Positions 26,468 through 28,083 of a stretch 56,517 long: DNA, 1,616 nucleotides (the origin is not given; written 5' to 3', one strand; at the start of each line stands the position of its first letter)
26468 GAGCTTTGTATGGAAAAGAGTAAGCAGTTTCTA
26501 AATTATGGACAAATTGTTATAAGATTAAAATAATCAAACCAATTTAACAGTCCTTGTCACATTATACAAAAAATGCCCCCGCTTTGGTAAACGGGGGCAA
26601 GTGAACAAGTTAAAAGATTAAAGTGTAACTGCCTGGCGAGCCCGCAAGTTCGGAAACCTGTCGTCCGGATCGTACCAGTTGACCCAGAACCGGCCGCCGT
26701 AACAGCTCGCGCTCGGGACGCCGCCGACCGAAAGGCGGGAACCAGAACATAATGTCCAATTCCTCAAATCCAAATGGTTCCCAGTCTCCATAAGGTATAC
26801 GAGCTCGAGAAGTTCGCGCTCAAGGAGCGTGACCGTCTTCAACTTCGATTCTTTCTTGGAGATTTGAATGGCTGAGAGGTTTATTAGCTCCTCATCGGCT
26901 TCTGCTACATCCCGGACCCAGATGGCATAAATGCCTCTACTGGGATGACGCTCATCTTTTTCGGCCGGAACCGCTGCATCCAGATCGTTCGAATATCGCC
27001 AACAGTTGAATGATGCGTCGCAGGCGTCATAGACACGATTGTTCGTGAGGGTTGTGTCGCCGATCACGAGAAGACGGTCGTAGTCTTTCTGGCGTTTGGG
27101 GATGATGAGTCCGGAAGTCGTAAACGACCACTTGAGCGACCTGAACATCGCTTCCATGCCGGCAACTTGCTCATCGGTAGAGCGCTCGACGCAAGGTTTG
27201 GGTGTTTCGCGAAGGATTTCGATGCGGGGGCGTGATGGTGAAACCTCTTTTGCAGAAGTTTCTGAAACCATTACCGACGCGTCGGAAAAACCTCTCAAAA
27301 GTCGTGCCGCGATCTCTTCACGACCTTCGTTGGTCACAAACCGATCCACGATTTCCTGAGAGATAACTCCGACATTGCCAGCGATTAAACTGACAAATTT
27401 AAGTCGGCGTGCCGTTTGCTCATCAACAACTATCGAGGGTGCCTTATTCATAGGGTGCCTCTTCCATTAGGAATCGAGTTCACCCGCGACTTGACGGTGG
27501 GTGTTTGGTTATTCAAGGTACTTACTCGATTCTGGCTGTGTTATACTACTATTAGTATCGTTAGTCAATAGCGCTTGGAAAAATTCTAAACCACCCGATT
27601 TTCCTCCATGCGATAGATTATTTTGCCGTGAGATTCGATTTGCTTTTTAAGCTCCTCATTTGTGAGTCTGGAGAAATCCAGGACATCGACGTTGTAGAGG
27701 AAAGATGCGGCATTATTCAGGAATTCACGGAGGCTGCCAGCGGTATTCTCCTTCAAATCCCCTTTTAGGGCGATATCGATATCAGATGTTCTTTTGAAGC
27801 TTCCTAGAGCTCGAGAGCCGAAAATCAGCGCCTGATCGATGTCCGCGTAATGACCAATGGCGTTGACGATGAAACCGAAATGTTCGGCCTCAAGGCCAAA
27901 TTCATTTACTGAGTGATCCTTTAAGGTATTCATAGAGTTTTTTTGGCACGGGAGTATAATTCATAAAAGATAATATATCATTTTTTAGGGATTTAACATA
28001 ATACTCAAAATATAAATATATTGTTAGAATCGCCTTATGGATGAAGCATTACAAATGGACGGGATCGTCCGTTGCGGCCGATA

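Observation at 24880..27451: Complete diversity-generating retroelement with adenine-specific TR/VR divergence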

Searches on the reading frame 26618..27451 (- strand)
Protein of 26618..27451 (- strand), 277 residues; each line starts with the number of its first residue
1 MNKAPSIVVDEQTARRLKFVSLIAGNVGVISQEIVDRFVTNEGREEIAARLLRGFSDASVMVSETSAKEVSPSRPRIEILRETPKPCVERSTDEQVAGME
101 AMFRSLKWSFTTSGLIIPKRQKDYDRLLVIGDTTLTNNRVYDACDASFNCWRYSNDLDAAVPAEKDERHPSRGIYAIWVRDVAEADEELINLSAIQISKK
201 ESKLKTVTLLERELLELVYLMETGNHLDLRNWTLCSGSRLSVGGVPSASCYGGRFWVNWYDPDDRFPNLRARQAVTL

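Call 5: search_protein_families(library=pfam, proteins=[window:26618-27451:-], max_evalue=0.01)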
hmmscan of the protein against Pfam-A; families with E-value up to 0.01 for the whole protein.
window:26618-27451:- (277 aa): 0 families

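Call 6: search_protein_families(library=ncbifam, proteins=[window:26618-27451:-], max_evalue=0.01)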
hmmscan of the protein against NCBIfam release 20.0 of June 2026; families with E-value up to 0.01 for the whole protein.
window:26618-27451:- (277 aa): 0 families

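Call 10: search_solved_structures(query=window:26618-27451:-, max_evalue=10, show_alignments=2)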
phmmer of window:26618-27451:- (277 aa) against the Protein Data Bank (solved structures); distinct sequences matched with E-value up to 10: 0.

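Call 11: find_homologous_proteins(query=window:26618-27451:-)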
Query window:26618-27451:- (277 aa): 44 proteins with E <= 0.001 among 1832 candidates.
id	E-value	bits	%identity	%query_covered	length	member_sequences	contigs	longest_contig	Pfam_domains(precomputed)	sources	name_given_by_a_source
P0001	3.0e-181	619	100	100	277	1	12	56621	-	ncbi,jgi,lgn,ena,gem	-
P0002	1.8e-89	318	57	100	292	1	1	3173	-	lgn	-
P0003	3.0e-87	311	56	100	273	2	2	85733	-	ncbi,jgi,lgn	ncbi:MAG: hypothetical protein WCW03_03345 [Candidatus Paceibacterota bacterium]|jgi:hypothetical pr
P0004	5.1e-82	294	53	100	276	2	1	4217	-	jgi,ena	-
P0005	2.6e-78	281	64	74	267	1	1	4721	-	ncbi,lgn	-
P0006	1.3e-76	276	61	75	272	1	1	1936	-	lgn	-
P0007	7.0e-76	273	48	99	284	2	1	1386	-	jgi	-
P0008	8.9e-76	273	68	61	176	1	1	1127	-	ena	-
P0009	8.3e-75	270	65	68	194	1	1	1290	-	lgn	-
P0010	2.9e-67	245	59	74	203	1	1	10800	-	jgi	jgi:hypothetical protein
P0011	9.0e-65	237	49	99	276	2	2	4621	-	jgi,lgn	jgi:hypothetical protein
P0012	1.2e-61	227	53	73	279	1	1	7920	-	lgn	-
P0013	3.3e-54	202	43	86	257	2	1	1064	-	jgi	jgi:hypothetical protein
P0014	1.0e-40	158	54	59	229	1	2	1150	-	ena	-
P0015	9.3e-40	155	45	72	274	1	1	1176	-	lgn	-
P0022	3.0e-35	140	41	70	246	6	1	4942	-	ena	-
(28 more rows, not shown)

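Call 14: find_encoding_contigs(protein=P0001, flank=4000, max_places=10)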
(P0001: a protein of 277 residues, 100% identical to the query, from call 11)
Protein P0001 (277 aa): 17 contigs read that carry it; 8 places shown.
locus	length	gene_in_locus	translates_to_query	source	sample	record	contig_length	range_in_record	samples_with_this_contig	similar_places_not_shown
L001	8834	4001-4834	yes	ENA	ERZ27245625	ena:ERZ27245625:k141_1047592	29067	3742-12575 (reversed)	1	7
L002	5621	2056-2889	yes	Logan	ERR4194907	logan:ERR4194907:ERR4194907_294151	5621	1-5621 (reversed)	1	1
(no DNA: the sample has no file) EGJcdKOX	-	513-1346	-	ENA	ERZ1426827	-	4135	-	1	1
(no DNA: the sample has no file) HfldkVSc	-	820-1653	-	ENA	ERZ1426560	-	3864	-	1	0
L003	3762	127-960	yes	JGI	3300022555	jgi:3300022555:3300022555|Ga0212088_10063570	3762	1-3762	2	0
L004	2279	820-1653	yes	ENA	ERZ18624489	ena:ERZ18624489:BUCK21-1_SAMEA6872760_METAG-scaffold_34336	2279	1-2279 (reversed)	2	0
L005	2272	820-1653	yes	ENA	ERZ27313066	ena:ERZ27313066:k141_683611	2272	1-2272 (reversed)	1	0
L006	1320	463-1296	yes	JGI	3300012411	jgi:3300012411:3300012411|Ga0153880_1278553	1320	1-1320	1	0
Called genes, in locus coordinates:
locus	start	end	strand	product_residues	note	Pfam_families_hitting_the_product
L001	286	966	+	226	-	PF13462:Thioredoxin_4, PF01323:DSBA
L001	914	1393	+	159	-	PF07884:VKOR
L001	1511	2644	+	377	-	PF10672:Methyltrans_SAM (weak), PF03602:Cons_hypoth95 (faint), PF09445:Methyltransf_15 (faint)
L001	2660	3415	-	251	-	PF19927:DUF6390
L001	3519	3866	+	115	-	PF01909:NTP_transf_2 (weak), PF18765:Polbeta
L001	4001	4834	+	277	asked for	-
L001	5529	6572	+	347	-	PF00078:RVT_1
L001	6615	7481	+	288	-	PF00763:THF_DHG_CYH, PF02882:THF_DHG_CYH_C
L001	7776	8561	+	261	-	PF04402:SIMPL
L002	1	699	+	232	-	?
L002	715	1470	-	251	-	PF19927:DUF6390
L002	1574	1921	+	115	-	PF01909:NTP_transf_2 (weak), PF18765:Polbeta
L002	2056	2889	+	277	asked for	-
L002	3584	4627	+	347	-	PF00078:RVT_1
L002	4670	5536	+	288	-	PF00763:THF_DHG_CYH, PF02882:THF_DHG_CYH_C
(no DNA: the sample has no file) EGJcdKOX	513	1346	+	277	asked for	-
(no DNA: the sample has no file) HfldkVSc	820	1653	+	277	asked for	-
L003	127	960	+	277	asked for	-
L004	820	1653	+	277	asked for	-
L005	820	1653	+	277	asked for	-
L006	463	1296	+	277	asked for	-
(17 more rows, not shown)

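Call 16: find_encoding_contigs(protein=P0003, flank=5000, max_places=3)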
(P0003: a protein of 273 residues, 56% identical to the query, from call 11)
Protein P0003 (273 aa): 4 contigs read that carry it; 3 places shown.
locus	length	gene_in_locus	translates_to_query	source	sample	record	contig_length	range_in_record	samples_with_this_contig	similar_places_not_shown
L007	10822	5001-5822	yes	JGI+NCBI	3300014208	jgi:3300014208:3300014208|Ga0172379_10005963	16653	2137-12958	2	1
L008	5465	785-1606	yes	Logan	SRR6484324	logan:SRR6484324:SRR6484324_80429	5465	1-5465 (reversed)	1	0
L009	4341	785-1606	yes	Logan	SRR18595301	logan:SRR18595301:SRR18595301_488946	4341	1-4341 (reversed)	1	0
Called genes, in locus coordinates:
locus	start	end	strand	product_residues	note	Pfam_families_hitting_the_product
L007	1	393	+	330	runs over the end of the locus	-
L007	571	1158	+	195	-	-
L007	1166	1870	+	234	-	PF08843:AbiEii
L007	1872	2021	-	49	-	PF18919:DUF5670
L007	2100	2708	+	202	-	-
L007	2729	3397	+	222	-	PF13462:Thioredoxin_4, PF01323:DSBA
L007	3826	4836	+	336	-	-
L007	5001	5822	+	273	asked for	-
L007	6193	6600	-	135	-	PF22296:bAvd (weak)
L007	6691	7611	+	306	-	PF00078:RVT_1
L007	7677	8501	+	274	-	PF00763:THF_DHG_CYH, PF02882:THF_DHG_CYH_C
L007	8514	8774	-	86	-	-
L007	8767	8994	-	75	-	-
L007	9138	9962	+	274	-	PF04402:SIMPL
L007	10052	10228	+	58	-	PF00584:SecE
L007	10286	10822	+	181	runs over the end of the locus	PF02357:NusG, PF00467:KOW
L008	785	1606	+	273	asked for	-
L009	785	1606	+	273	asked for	-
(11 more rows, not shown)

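Call 17: find_encoding_contigs(protein=P0002, flank=5000, max_places=3)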
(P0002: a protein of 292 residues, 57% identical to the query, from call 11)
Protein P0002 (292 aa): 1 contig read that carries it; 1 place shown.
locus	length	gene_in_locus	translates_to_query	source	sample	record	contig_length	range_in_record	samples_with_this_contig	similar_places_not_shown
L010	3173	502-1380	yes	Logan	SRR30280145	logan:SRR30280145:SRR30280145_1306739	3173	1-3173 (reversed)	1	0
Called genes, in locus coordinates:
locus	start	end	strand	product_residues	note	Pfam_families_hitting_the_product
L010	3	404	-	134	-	?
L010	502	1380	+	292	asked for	-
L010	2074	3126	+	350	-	PF00078:RVT_1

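Call 35: predict_structure(alignment_id=A1)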
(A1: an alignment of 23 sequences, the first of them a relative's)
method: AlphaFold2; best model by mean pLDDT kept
length: 277 residues; sequences in the alignment: 23
mean_pLDDT: 85.0   pTM: 0.74
mean pLDDT of the five models: 85.0, 82.8, 82.4, 80.1, 80.1
residues with pLDDT >= 90: 189; 70-90: 17; 50-70: 47; < 50: 24
segments of 3 or more residues with pLDDT < 50: 1-8, 26-28, 57-69
pLDDT, mean of each block of 10 residues (from residue 1): 47 66 54 65 58 53 46 82 85 97 96 98 97 98 97 98 98 98 94 94 92 97 93 97 97 96 96 96
secondary structure, 60 per line:
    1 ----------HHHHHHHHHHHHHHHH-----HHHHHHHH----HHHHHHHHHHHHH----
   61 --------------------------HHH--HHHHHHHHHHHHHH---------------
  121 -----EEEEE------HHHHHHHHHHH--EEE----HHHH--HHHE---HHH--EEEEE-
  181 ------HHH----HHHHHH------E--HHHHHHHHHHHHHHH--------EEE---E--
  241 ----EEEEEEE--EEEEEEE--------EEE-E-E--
elements in order: H11-26 H32-39 H44-56 H92-105 E126-130 H137-147 E150-152 H157-160 E175-179 H194-199 H209-223 E232-234 E245-251 E254-260 E269-271

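Call 39: fold_search(model_id=the predicted structure, library=pdb)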
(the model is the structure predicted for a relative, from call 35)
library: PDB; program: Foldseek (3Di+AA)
matches with E <= 10: 119; with E <= 0.001: 0
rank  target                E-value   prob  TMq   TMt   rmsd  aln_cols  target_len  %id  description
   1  1yu1                  9.0e-01  0.10  0.10  0.08  11.1        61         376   16  Major Tropism Determinant P3c Variant (released 2005-09-20)
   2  6o6m_B                9.6e-01  0.16  0.21  0.15  13.9       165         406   11  The Structure of EgtB (Cabther) (released 2019-07-31)
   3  6o6m_D                1.1e+00  0.18  0.22  0.16  13.8       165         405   10  The Structure of EgtB (Cabther) (released 2019-07-31)
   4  8oks_B                1.1e+00  0.44  0.26  0.58   3.6       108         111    8  Crystal structure of Bdellovibrio bacteriovorus Bd2740 C-terminal domain (released 2023-10-25)
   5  1yu2                  1.1e+00  0.06  0.09  0.07  11.6        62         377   22  Major Tropism Determinant M1 Variant (released 2005-09-20)
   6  1yu0                  1.1e+00  0.05  0.10  0.07  10.9        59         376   25  Major Tropism Determinant P1 Variant (released 2005-09-20)
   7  6muj_A                1.4e+00  0.20  0.15  0.15   4.3        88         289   16  Formylglycine generating enzyme bound to copper (released 2019-02-27)
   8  6o6m_C                1.4e+00  0.18  0.23  0.16  13.7       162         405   10  The Structure of EgtB (Cabther) (released 2019-07-31)
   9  6muj_E                1.5e+00  0.20  0.16  0.15   5.7        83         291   13  Formylglycine generating enzyme bound to copper (released 2019-02-27)
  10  1yu4_A                1.5e+00  0.13  0.15  0.11   7.0        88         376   15  Major Tropism Determinant U1 Variant (released 2005-09-20)
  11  6qki_C                1.5e+00  0.13  0.11  0.08   3.4        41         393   15  Native structure of EgtB from Chloracidobacterium thermophilum, a type II sulfoxide synthase (released 2019-03-27)
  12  6qki_A                1.5e+00  0.13  0.11  0.08   3.4        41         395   15  Native structure of EgtB from Chloracidobacterium thermophilum, a type II sulfoxide synthase (released 2019-03-27)
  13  6muj_B                1.6e+00  0.21  0.17  0.16   3.6        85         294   15  Formylglycine generating enzyme bound to copper (released 2019-02-27)
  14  6qki_D                1.6e+00  0.18  0.24  0.17  12.9       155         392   11  Native structure of EgtB from Chloracidobacterium thermophilum, a type II sulfoxide synthase (released 2019-03-27)
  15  6muj_D                1.6e+00  0.15  0.14  0.14   6.3        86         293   14  Formylglycine generating enzyme bound to copper (released 2019-02-27)
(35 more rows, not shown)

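Call 40: fold_search(model_id=the predicted structure, library=viral)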
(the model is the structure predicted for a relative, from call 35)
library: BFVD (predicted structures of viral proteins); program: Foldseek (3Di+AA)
matches with E <= 10: 87; with E <= 0.001: 0
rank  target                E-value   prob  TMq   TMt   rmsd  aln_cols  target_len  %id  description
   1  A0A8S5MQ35            8.9e-01  0.06  0.11  0.17   9.1        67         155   16  Uncharacterized protein [Podoviridae sp. ctUS21]
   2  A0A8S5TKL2            1.1e+00  0.08  0.10  0.04   4.5        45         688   20  Uncharacterized protein [Podoviridae sp. ctz6O13]
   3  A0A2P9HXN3            1.6e+00  0.09  0.09  0.04   3.3        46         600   15  (no name in the UniProt tables at hand)
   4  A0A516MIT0            1.7e+00  0.01  0.11  0.05  15.7       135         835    9  (no name in the UniProt tables at hand)
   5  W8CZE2                2.2e+00  0.06  0.16  0.11  13.6       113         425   10  Putative virion structural protein [Erwinia phage PhiEaH1]
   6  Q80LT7                2.4e+00  0.03  0.11  0.12  21.3       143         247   17  Uncharacterized protein [Adoxophyes honmai nucleopolyhedrovirus]
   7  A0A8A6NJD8            2.5e+00  0.01  0.11  0.05  15.8       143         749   10  RIIA protector from prophage-induced early lysis [Enterobacter phage PF-CE2]
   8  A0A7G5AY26            2.7e+00  0.01  0.11  0.11  12.9       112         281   10  (no name in the UniProt tables at hand)
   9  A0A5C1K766            2.9e+00  0.14  0.24  0.30   6.1       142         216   11  Virion structural protein [Pseudomonas phage vB_PaeM_PS119XW]
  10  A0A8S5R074            2.9e+00  0.08  0.10  0.04   3.4        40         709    8  Tail collar fiber protein [Siphoviridae sp. ctyvQ1]
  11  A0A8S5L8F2            3.0e+00  0.11  0.10  0.03   3.3        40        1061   12  Tail collar fiber protein [Siphoviridae sp. ctjfQ5]
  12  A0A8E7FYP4            3.4e+00  0.01  0.11  0.13  15.7       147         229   10  (no name in the UniProt tables at hand)
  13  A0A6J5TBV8            3.9e+00  0.01  0.10  0.10  13.5       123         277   11  TauD Probable taurine catabolism dioxygenase [uncultured Caudovirales phage]
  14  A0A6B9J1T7            3.9e+00  0.01  0.12  0.08  18.8       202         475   10  Uncharacterized protein [Photobacterium phage PDCC-1]
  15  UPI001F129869         4.1e+00  0.05  0.08  0.10   2.8        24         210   25  (no name look-up for this kind of identifier)
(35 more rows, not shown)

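Call 41: search_solved_structures(query=A1, max_evalue=10, show_alignments=2)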
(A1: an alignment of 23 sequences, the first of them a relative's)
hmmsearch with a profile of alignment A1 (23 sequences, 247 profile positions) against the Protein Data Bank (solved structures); distinct sequences matched with E-value up to 10: 0.

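Call 42: search_protein_families(library=pfam, alignment_id=A1, max_evalue=1)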
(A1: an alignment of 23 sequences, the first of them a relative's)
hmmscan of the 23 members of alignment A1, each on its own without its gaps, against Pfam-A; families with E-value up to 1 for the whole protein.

A. member 1, P0001 (277 aa): 1 family
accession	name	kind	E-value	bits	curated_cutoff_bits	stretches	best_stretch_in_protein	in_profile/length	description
PF04698.17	Rab_eff_C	-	0.23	10.1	23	1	38-99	125-186/717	Rab effector MyRIP/melanophilin C-terminus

B. families by the number of members that match (of 23 scanned): 10 families
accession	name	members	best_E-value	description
PF18929.5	DUF5678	2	0.028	Family of unknown function (DUF5678)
PF01356.24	A_amylase_inhib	1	0.043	Alpha amylase inhibitor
PF21712.3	RASSF8-10_RA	1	0.045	Ras association domain-containing protein 8/10, RA domain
PF09997.14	DUF2238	1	0.078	Predicted membrane protein (DUF2238)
PF02931.28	Neur_chan_LBD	1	0.09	Neurotransmitter-gated ion-channel ligand binding domain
PF17937.6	TetR_C_28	1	0.11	Tetracyclin repressor-like, C-terminal domain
PF24229.1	Phage_TreK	1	0.12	Staphylococcus phage terminal repeat-encoded protein TreK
PF04698.17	Rab_eff_C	1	0.23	Rab effector MyRIP/melanophilin C-terminus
PF21414.2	SMK_beta_su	1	0.23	Salt-mediated killer protoxin 1, beta subunit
PF12990.12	DUF3874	1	0.23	Domain of unknonw function from B. Theta Gene description (DUF3874)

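Call 62: find_homologous_proteins(query=A1, max_evalue=0.001)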
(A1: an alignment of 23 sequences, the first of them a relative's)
Query A1 (23 sequences) (277 aa, profile of the alignment): 501 proteins with E <= 0.001 among 8000 candidates; the best 120 are listed.
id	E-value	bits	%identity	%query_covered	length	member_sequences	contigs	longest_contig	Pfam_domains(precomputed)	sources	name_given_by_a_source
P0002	9.4e-99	348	57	100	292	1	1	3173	-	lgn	-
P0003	2.0e-96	340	56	100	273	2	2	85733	-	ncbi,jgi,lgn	ncbi:MAG: hypothetical protein WCW03_03345 [Candidatus Paceibacterota bacterium]|jgi:hypothetical pr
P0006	3.4e-95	336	61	75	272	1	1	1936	-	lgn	-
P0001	3.5e-93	330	100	100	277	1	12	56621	-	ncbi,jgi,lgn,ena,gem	-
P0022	5.5e-93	329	41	70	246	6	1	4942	-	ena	-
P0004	8.4e-93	328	53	100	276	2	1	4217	-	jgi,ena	-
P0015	3.8e-92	326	45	72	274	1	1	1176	-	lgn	-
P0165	8.2e-90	319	44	69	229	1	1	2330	-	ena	-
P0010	1.3e-89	318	59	74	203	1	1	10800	-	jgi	jgi:hypothetical protein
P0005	1.8e-89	318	64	74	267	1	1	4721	-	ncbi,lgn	-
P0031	3.0e-89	317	43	66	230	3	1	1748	-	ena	-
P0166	4.8e-89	316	47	59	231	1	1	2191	-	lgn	-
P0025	8.7e-89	315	45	66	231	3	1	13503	-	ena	-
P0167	1.1e-88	315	44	59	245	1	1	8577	-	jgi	jgi:hypothetical protein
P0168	2.9e-88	314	50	60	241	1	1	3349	-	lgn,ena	-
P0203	1.1e-81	292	41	73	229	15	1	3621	-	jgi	-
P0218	1.0e-80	289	44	69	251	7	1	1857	-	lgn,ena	-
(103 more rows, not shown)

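Call 63: list_cluster_members(proteins=[P0203, P0218, P0022])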
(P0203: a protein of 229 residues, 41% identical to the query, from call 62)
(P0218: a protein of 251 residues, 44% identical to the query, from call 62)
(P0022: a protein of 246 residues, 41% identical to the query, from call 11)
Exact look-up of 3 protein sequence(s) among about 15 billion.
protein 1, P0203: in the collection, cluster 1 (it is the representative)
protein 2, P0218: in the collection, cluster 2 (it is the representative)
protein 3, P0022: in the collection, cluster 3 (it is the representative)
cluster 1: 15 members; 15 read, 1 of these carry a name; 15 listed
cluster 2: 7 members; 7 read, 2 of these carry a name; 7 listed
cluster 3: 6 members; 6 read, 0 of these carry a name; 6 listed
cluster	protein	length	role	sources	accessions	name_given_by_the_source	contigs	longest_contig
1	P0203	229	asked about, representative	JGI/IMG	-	-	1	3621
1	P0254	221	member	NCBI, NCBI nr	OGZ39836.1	MAG: hypothetical protein A3I88_01220 [Candidatus Portnoybacteria bacterium ...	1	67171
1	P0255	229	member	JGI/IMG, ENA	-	-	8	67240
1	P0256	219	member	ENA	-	-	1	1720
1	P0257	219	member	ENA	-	-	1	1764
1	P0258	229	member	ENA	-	-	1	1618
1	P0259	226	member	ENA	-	-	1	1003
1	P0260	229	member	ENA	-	-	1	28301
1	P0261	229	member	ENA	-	-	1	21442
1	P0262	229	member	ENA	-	-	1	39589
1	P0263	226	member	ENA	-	-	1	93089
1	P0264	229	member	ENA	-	-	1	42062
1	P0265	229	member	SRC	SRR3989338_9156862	-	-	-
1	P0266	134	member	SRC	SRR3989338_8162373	-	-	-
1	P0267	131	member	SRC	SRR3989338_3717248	-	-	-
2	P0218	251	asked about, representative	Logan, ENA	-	-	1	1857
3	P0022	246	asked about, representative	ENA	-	-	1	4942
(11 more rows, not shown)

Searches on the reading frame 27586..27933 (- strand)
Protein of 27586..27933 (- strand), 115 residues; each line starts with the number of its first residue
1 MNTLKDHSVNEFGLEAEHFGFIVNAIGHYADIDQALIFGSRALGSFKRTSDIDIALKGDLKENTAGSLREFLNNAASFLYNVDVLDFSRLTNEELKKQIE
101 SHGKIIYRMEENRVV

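Call 5: search_protein_families(library=pfam, proteins=[window:27586-27933:-], max_evalue=0.01)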
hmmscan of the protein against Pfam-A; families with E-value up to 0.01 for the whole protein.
window:27586-27933:- (115 aa): 2 families
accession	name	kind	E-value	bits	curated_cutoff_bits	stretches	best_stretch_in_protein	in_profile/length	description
PF18765.7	Polbeta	-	1.3e-13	51.3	26.9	1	23-111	4-92/93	Polymerase beta, Nucleotidyltransferase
PF01909.29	NTP_transf_2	-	1.3e-05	26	21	1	33-104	15-91/93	Nucleotidyltransferase domain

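Call 6: search_protein_families(library=ncbifam, proteins=[window:27586-27933:-], max_evalue=0.01)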
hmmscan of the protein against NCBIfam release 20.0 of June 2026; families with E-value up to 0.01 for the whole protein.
window:27586-27933:- (115 aa): 1 family
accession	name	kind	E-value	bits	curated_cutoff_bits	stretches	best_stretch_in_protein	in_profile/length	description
NF047752.1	MntA_antitoxin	equivalog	1.8e-11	43.8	60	1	29-113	4-87/106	type VII toxin-antitoxin system MntA family adenylyltransferase antitoxin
